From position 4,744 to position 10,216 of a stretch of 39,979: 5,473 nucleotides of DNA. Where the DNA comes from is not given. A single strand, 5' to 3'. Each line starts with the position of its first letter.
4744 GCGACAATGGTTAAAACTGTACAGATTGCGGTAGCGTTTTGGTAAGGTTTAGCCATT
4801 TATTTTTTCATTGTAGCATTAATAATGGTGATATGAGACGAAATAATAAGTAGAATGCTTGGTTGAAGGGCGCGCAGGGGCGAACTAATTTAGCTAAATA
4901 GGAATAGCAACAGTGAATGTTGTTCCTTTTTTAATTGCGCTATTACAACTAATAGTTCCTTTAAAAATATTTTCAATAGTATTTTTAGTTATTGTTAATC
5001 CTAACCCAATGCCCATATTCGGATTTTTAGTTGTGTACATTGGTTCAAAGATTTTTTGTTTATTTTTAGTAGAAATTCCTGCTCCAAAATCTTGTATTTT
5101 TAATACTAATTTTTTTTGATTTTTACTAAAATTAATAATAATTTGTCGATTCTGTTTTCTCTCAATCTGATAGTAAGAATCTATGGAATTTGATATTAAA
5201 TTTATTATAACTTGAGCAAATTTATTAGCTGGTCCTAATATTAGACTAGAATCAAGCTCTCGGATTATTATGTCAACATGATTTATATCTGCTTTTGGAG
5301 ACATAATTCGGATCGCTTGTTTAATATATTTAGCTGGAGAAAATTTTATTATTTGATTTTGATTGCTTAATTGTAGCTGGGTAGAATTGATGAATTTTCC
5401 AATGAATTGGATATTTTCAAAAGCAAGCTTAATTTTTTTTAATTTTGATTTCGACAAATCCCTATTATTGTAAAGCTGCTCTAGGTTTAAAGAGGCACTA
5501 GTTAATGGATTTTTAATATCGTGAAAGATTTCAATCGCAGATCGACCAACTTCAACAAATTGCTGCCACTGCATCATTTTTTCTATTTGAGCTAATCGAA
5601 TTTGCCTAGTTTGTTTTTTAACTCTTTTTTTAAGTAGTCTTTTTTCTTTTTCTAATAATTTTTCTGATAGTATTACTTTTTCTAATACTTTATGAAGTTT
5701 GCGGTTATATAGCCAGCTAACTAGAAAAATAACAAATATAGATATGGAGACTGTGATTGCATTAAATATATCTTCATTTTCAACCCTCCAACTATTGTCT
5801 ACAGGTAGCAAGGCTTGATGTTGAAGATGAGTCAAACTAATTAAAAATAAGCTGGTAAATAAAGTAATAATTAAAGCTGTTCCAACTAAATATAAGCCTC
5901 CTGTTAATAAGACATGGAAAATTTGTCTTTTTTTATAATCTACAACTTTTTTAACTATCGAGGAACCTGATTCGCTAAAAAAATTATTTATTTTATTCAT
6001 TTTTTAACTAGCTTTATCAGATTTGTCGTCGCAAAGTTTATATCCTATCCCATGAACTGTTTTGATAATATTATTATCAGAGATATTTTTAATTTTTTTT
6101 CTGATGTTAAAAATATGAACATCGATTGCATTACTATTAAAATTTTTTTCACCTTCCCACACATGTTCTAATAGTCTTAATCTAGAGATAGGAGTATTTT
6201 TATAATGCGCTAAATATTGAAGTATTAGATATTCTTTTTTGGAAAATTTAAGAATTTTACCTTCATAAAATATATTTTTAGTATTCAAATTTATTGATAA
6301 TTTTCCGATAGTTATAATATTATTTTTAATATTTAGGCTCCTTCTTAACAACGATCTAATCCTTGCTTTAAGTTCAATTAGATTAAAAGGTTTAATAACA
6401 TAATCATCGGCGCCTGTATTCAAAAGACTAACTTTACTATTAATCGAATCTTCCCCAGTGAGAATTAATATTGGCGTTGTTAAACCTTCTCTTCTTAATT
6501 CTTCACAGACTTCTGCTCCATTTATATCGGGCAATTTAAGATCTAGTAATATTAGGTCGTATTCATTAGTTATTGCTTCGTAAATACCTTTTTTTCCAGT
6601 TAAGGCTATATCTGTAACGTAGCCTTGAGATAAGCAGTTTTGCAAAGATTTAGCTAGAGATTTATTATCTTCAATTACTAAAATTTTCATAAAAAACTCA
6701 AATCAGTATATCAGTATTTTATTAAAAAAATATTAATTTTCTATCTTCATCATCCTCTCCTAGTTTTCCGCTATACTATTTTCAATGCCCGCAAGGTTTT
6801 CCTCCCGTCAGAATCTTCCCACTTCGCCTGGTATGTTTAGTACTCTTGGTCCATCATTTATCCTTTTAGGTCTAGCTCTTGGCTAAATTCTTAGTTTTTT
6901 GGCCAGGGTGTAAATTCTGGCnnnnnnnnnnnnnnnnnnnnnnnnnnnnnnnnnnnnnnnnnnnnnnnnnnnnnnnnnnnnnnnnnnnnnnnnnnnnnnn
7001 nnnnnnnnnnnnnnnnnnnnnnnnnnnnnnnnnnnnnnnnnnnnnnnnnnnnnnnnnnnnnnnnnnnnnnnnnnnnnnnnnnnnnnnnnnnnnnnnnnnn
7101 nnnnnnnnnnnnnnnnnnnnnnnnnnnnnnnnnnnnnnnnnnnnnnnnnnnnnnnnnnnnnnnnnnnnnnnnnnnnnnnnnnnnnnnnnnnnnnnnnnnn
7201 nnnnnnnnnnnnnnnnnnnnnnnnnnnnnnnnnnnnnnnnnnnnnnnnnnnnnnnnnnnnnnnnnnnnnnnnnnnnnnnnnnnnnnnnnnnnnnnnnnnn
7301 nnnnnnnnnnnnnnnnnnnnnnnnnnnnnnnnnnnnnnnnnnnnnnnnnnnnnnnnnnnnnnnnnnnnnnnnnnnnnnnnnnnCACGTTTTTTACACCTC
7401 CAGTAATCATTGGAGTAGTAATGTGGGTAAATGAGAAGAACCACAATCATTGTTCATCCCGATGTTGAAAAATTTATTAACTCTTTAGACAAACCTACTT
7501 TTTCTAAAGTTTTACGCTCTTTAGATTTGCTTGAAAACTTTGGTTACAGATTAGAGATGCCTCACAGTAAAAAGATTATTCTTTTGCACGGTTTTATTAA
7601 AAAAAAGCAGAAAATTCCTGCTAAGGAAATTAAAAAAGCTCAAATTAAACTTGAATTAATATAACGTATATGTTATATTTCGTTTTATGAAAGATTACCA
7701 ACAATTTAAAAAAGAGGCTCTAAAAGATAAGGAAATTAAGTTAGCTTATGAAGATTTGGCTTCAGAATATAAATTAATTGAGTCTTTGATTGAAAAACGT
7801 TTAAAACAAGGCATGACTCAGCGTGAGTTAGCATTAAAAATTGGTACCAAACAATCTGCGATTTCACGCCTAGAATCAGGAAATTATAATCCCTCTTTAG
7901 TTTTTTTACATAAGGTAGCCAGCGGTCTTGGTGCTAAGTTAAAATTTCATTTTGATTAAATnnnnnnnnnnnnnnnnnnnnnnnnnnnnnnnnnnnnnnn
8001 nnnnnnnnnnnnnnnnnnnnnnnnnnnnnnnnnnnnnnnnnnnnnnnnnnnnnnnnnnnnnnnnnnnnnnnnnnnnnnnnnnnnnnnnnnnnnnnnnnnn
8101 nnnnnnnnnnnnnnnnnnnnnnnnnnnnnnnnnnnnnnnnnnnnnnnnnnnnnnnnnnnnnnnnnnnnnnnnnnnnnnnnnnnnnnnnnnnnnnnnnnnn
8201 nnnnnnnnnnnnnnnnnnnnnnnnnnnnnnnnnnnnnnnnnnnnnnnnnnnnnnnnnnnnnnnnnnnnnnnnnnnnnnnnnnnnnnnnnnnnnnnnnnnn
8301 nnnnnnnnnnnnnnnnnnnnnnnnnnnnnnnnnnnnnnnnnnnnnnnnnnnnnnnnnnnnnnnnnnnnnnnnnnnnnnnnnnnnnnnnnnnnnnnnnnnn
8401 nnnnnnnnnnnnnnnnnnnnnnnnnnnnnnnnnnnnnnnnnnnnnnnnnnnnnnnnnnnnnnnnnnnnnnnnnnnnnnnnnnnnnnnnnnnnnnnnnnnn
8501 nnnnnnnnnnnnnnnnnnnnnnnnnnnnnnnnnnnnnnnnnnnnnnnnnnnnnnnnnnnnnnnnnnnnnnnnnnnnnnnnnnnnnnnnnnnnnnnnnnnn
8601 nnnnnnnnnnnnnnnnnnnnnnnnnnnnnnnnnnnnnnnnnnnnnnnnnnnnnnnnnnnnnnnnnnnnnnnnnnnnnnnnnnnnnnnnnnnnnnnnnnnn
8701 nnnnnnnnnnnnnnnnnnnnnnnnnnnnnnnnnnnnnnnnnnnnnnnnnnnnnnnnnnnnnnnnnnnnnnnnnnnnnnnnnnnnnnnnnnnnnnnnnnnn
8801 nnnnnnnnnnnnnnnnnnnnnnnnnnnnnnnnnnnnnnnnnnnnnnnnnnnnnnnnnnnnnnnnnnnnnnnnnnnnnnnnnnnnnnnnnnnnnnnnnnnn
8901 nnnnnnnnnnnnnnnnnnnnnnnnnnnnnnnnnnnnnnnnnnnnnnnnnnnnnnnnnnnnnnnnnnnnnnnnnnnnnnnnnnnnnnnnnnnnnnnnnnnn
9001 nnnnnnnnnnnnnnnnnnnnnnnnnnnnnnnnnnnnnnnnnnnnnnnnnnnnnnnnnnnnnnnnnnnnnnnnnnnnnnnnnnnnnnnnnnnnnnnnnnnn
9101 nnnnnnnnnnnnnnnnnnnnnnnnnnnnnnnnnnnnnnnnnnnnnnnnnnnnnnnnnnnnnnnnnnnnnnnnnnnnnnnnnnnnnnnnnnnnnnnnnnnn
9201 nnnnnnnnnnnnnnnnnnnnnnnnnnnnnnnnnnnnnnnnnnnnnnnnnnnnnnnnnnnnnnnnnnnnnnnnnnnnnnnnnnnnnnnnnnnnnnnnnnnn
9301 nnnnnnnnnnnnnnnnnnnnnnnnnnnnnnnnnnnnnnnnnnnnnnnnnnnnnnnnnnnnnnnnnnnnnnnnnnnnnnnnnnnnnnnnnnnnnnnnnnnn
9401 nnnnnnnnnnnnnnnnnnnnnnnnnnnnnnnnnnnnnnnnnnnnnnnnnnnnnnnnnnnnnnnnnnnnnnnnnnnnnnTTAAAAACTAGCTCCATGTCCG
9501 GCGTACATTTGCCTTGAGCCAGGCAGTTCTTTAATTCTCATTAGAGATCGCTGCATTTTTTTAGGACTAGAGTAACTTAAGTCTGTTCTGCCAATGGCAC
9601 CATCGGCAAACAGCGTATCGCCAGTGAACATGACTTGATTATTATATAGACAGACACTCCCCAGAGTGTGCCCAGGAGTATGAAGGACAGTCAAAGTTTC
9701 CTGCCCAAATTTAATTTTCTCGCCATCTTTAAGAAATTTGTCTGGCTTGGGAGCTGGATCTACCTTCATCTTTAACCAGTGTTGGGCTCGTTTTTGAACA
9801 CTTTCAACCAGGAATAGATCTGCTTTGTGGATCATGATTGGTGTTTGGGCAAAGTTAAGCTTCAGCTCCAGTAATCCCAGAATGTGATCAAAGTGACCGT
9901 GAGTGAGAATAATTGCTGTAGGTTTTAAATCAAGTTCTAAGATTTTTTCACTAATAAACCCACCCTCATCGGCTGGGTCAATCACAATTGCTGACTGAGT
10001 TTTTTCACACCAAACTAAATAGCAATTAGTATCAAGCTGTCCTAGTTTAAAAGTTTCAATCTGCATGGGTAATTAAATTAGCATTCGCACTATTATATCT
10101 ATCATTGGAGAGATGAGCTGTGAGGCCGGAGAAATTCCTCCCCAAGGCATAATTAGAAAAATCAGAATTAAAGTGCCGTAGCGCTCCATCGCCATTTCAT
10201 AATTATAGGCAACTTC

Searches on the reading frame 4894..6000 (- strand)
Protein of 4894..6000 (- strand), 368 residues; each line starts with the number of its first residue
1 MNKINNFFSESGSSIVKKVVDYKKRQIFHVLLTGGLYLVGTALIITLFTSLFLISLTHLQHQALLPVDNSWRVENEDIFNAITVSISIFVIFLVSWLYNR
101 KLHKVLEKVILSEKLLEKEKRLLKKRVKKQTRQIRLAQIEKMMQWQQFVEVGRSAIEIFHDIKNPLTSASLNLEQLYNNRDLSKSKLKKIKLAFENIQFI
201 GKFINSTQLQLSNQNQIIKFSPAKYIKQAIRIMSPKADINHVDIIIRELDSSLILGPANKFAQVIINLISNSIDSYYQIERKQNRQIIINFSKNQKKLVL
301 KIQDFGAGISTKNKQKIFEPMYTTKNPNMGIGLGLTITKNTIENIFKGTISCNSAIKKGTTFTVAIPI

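Call 37: search_protein_families(library=pfam, proteins=[window:4894-6000:-], max_evalue=0.001)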
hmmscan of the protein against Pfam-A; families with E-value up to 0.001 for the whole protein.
window:4894-6000:- (368 aa): 1 family
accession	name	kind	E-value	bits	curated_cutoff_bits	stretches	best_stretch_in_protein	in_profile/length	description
PF02518.31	HATPase_c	-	6.5e-17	62.4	26.4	1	259-367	4-108/111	Histidine kinase-, DNA gyrase B-, and HSP90-like ATPase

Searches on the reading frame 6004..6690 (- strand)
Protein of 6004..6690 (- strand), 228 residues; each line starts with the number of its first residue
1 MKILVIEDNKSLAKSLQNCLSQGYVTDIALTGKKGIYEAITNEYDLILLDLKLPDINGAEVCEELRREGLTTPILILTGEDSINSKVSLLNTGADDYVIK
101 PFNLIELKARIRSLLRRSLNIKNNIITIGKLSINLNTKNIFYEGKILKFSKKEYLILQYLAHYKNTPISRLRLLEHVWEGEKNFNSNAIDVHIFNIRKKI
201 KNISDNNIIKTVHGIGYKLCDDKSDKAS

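Call 37: search_protein_families(library=pfam, proteins=[window:6004-6690:-], max_evalue=0.001)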
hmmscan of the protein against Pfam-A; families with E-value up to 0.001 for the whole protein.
window:6004-6690:- (228 aa): 2 families
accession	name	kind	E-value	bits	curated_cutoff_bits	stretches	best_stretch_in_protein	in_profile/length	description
PF00072.30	Response_reg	-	3.9e-25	88.6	30.2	1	3-112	1-111/111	Response regulator receiver domain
PF00486.34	Trans_reg_C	-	8.6e-21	74.2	26.2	1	147-219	4-77/77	Transcriptional regulatory protein, C terminal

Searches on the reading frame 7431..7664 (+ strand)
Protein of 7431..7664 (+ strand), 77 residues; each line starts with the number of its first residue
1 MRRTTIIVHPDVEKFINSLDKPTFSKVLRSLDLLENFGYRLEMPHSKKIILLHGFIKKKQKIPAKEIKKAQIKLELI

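Call 37: search_protein_families(library=pfam, proteins=[window:7431-7664:+], max_evalue=0.001)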
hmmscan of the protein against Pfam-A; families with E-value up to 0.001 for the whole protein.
window:7431-7664:+ (77 aa): 1 family
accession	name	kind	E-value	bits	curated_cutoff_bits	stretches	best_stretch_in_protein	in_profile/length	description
PF05973.20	Gp49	-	3.1e-10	40.4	23.9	1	47-73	62-88/90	Phage derived protein Gp49-like (DUF891)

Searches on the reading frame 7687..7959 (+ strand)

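Call 37: search_protein_families(library=pfam, proteins=[window:7687-7959:+], max_evalue=0.001)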
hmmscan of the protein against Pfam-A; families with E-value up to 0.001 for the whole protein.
window:7687-7959:+ (90 aa): 3 families
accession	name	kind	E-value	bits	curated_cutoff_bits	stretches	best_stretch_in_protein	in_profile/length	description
PF01381.28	HTH_3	-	4.5e-14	52.7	23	1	35-84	2-51/55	Helix-turn-helix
PF13560.12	HTH_31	-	6.9e-07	29.9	27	1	38-83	10-56/64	Helix-turn-helix domain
PF12844.13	HTH_19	-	1.7e-05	25.1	30.2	1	38-79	8-49/64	Helix-turn-helix domain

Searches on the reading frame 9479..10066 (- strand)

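Call 33: search_protein_families(library=pfam, proteins=[window:9479-10066:-], max_evalue=0.001)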
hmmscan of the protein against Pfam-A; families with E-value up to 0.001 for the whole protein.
window:9479-10066:- (195 aa): 2 families
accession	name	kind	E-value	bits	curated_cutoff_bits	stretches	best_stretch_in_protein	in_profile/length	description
PF00753.33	Lactamase_B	-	6.2e-27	95.2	22.7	1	9-191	2-196/196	Metallo-beta-lactamase superfamily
PF12706.13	Lactamase_B_2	-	2.8e-06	27.5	27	1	48-132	30-115/200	Beta-lactamase superfamily domain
